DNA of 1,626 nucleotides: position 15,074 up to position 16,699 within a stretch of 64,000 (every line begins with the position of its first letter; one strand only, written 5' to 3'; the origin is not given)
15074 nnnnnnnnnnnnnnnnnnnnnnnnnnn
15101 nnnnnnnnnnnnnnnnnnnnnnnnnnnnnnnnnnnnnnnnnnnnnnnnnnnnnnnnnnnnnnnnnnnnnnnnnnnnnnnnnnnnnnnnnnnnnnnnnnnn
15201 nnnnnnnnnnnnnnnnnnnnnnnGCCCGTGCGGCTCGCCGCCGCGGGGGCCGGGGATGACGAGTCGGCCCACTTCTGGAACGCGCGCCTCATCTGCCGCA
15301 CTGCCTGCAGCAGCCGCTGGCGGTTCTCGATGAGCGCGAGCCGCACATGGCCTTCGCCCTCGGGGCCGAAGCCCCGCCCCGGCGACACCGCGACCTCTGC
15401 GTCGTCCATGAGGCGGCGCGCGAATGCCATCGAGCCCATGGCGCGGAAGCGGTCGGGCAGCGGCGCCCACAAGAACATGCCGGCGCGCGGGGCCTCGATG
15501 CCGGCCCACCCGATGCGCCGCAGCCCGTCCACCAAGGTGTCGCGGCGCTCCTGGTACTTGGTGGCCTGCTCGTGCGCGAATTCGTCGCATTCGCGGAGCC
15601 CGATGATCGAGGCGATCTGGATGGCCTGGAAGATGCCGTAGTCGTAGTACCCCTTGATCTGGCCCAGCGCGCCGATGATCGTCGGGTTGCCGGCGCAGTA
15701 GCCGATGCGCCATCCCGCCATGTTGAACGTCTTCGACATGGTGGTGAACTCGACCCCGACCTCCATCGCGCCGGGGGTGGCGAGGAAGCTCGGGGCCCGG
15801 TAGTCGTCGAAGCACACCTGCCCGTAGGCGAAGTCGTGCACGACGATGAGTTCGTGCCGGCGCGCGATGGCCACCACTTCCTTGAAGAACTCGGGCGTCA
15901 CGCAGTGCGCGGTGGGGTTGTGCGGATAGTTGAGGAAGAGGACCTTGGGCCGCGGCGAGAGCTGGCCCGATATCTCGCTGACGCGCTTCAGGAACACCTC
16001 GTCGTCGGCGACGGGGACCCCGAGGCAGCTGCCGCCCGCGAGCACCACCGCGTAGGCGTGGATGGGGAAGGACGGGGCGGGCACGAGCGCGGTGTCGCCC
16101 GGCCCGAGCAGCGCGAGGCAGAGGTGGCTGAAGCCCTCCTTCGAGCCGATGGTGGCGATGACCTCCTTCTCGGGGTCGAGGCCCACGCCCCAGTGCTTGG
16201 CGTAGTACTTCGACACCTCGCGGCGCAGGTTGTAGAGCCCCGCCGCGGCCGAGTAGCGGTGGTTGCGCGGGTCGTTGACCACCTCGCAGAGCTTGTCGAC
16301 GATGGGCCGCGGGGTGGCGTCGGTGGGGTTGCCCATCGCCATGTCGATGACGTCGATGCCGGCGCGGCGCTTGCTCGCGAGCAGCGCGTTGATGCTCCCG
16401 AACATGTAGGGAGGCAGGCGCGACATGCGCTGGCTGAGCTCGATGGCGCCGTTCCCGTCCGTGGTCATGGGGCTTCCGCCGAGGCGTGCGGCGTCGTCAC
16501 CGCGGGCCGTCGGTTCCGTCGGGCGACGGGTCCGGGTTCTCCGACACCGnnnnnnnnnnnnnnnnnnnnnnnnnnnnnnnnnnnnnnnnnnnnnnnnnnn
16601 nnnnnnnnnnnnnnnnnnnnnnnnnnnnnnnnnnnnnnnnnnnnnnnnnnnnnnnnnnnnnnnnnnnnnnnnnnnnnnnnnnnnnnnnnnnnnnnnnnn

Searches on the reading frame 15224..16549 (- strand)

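Call 20: search_protein_families(library=pfam, proteins=[window:15224-16549:-], max_evalue=0.001)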
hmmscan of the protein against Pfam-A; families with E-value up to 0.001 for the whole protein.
window:15224-16549:- (442 aa): 1 family
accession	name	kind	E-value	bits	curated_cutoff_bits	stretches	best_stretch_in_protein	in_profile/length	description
PF00155.27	Aminotran_1_2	-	8.7e-54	183.5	19.7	1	66-406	2-346/361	Aminotransferase class I and II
